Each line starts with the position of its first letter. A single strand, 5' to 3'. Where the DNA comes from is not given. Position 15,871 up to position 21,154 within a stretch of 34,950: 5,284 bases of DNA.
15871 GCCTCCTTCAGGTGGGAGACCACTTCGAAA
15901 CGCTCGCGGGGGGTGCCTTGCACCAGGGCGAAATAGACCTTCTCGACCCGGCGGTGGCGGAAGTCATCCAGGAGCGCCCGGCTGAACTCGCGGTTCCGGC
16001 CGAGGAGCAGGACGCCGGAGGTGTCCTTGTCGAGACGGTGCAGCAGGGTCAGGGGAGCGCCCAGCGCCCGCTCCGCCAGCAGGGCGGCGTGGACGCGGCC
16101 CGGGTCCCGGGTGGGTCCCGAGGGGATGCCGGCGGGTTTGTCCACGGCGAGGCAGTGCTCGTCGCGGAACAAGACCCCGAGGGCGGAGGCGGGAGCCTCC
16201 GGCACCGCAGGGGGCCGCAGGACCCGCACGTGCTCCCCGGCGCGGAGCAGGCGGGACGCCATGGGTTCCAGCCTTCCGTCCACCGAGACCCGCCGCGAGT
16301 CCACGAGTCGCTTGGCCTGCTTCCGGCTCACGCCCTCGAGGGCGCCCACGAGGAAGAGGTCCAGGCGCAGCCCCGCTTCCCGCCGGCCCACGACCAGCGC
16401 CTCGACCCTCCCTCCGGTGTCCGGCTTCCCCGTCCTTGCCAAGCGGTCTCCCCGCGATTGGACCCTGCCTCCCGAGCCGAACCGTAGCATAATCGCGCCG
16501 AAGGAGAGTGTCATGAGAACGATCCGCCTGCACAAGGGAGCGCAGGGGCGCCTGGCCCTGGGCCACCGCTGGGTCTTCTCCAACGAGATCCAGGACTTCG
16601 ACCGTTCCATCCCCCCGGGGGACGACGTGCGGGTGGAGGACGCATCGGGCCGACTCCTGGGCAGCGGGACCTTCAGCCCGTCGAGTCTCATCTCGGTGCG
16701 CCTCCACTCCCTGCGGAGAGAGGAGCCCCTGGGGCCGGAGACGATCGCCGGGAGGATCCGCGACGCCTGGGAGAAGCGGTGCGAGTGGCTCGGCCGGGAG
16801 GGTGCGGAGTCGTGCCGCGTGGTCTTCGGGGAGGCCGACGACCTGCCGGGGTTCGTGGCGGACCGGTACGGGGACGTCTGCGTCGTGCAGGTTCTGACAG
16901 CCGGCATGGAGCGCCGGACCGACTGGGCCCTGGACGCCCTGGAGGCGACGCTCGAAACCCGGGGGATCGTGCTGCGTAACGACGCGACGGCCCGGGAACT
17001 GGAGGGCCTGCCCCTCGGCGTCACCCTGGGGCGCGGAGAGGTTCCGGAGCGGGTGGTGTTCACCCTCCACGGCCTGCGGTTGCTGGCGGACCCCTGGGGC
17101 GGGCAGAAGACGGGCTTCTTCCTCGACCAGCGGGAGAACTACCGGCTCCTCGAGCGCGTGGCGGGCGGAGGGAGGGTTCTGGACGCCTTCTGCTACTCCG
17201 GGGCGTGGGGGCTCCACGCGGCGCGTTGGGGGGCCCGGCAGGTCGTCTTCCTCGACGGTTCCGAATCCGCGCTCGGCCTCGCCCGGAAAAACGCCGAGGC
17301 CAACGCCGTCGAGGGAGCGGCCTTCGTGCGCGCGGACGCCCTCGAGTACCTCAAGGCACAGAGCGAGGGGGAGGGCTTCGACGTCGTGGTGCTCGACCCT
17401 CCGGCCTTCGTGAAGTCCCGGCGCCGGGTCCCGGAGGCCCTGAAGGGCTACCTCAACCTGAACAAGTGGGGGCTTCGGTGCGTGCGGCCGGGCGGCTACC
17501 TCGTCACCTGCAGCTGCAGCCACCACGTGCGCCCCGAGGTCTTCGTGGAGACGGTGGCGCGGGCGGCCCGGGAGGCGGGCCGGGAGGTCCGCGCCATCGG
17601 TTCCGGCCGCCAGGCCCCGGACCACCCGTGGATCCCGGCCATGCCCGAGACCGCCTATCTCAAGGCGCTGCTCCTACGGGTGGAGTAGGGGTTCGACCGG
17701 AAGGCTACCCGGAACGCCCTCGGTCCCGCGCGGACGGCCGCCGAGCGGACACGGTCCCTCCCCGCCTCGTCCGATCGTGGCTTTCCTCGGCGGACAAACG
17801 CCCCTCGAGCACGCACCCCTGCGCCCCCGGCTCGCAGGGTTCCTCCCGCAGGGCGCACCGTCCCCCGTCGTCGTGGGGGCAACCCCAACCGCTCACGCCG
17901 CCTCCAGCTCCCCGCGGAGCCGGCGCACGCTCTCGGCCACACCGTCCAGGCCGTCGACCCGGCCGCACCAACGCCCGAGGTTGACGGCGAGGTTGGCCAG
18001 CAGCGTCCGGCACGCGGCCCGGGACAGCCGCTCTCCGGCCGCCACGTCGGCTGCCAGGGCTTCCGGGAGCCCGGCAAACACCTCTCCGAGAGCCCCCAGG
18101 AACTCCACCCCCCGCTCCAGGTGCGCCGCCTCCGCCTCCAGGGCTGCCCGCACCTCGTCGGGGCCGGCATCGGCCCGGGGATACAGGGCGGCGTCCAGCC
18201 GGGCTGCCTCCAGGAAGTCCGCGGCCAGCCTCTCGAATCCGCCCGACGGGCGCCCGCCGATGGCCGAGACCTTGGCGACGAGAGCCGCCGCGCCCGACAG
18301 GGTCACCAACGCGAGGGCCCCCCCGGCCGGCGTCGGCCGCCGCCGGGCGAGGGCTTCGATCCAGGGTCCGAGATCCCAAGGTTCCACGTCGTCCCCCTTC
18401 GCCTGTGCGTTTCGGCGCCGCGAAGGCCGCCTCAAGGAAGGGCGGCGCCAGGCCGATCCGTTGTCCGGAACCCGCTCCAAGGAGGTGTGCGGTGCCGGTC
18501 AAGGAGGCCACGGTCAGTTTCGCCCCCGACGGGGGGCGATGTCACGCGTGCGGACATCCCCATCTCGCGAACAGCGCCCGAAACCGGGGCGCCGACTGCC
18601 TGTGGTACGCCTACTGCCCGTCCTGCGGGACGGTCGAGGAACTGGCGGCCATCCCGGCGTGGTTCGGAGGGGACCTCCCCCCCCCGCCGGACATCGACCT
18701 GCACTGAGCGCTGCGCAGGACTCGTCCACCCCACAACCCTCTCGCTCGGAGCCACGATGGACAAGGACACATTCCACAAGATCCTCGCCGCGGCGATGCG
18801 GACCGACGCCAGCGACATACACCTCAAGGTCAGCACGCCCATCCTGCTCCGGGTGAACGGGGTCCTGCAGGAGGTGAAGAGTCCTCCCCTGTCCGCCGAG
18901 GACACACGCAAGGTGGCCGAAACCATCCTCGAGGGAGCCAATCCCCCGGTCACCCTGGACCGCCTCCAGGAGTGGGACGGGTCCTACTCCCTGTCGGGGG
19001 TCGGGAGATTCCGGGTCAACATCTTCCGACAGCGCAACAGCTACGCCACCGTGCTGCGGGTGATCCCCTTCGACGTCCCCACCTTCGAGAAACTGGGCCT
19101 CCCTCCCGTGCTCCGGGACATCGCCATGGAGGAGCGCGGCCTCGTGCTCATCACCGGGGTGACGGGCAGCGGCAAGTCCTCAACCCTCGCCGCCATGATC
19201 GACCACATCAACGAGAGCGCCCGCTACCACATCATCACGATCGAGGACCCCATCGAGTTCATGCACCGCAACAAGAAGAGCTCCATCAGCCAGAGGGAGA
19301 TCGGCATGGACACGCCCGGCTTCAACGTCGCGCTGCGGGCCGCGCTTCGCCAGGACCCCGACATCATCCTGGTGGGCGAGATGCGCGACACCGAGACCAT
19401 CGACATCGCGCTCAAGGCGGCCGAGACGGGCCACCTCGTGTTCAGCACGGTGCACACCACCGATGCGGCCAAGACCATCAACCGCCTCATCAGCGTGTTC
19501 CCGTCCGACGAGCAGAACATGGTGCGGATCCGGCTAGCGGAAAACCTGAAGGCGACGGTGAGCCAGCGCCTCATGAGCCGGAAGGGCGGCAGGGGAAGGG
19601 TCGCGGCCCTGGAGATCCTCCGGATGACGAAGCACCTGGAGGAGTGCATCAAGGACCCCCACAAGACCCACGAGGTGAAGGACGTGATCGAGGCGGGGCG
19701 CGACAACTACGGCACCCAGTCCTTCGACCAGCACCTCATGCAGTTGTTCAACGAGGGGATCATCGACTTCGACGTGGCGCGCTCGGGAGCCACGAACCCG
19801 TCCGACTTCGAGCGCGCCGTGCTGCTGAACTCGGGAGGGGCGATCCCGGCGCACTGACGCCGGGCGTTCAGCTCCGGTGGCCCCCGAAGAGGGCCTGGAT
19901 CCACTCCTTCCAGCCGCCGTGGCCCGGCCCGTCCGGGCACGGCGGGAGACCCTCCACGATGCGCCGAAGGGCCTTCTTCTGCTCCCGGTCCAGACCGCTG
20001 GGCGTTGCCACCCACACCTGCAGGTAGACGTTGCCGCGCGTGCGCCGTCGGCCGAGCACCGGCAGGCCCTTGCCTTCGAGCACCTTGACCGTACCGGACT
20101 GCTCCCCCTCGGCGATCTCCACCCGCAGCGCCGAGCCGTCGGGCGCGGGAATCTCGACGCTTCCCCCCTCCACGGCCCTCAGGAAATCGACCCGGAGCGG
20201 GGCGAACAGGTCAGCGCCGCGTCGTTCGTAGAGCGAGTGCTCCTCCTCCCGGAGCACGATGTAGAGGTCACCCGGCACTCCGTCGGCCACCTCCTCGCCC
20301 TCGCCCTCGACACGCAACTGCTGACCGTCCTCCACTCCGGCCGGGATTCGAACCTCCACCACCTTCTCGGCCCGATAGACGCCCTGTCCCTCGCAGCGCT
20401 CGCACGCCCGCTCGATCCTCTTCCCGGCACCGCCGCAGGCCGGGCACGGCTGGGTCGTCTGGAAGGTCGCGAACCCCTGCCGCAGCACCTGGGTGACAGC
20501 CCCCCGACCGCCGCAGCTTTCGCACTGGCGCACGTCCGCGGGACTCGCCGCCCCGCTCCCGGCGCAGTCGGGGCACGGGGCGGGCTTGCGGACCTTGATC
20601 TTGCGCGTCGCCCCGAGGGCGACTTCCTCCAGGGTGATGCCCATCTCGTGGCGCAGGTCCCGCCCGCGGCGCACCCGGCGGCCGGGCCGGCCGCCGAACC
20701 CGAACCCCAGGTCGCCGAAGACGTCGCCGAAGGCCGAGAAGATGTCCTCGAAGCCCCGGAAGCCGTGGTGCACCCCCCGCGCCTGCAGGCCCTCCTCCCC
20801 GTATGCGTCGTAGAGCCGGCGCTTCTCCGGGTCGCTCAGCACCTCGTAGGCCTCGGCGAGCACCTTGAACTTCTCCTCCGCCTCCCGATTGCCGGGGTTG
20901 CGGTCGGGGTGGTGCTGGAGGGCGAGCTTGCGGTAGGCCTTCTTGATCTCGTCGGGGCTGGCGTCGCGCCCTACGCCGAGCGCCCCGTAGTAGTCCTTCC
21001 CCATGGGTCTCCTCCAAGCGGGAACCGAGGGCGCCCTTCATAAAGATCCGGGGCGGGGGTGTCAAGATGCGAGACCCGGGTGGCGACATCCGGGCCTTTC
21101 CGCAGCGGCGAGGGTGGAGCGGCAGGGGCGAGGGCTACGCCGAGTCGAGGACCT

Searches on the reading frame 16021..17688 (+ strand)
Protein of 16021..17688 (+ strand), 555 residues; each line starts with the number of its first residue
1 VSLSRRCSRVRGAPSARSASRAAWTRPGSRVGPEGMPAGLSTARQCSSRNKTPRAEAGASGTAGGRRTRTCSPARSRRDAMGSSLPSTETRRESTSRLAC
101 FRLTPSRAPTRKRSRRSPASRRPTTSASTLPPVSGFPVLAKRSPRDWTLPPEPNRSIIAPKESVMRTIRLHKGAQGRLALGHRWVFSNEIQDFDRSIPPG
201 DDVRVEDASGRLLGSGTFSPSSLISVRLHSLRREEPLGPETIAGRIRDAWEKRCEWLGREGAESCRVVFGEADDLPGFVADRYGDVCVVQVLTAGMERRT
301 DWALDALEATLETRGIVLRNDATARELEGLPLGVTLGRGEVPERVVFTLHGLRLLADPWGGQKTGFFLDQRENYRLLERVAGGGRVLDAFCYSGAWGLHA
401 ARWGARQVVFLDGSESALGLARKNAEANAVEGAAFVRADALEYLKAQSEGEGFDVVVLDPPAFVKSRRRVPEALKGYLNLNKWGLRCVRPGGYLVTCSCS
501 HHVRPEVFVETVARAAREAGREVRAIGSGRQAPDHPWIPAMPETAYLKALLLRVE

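Call 21: search_protein_families(library=pfam, proteins=[window:16021-17688:+], max_evalue=0.001)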
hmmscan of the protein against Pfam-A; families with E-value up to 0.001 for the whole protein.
window:16021-17688:+ (555 aa): 7 families
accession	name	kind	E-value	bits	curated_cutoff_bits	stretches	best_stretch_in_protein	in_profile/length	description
PF17785.7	PUA_3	-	1.5e-15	57.2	22.6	1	168-229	1-62/64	PUA-like domain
PF10672.15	Methyltrans_SAM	-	1.4e-13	51.2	27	1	338-519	79-259/286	S-adenosylmethionine-dependent methyltransferase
PF03602.21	Cons_hypoth95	-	6.5e-12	45.9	24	1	376-463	35-123/182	Conserved hypothetical protein 95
PF13847.12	Methyltransf_31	-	2.5e-09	37.4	27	1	383-501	4-114/145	Methyltransferase domain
PF13649.12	Methyltransf_25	-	5.4e-08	33.9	27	1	386-458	1-70/97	Methyltransferase domain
PF05175.20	MTS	-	5.3e-07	29.9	23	1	383-466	32-111/170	Methyltransferase small domain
PF06325.19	PrmA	-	0.00011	22.3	22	1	380-457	159-231/296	Ribosomal protein L11 methyltransferase (PrmA)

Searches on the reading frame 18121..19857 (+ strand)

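Call 21: search_protein_families(library=pfam, proteins=[window:18121-19857:+], max_evalue=0.001)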
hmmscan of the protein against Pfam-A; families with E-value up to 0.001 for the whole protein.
window:18121-19857:+ (578 aa): 3 families
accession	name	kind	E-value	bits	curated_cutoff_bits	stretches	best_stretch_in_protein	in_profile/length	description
PF00437.27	T2SSE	-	1.6e-49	168.9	24.9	1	218-495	12-315/370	Type II/IV secretion system protein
PF13555.12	AAA_29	-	0.00084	19.5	27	0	333-359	16-42/61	P-loop containing region of AAA domain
PF13191.12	AAA_16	-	0.00088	20.2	32.6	0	333-370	18-52/167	AAA ATPase domain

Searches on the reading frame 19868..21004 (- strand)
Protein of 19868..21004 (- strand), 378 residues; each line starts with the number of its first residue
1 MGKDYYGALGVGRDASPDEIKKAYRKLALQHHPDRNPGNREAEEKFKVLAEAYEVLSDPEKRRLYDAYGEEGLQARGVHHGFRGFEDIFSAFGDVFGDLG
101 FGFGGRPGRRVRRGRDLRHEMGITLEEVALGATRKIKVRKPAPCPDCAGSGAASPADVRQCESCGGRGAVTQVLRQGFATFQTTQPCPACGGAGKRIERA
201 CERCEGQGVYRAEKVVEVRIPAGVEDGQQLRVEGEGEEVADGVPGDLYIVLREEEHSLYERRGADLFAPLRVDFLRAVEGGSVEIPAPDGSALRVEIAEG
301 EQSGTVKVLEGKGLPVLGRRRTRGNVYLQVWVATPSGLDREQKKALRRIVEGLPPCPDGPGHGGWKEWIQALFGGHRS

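Call 84: search_protein_families(library=pfam, proteins=[window:19868-21004:-], max_evalue=0.00001)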
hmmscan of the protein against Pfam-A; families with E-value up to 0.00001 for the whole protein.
window:19868-21004:- (378 aa): 3 families
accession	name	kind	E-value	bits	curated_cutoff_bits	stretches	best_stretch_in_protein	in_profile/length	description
PF01556.23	DnaJ_C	-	3.2e-37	128.3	26.6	1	117-335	1-152/152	DnaJ C terminal domain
PF00226.36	DnaJ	-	2.1e-29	101.9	27.8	1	4-66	1-63/63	DnaJ domain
PF00684.25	DnaJ_CXXCXGXG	-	1.7e-14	54.2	32.7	1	144-208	1-65/65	DnaJ central domain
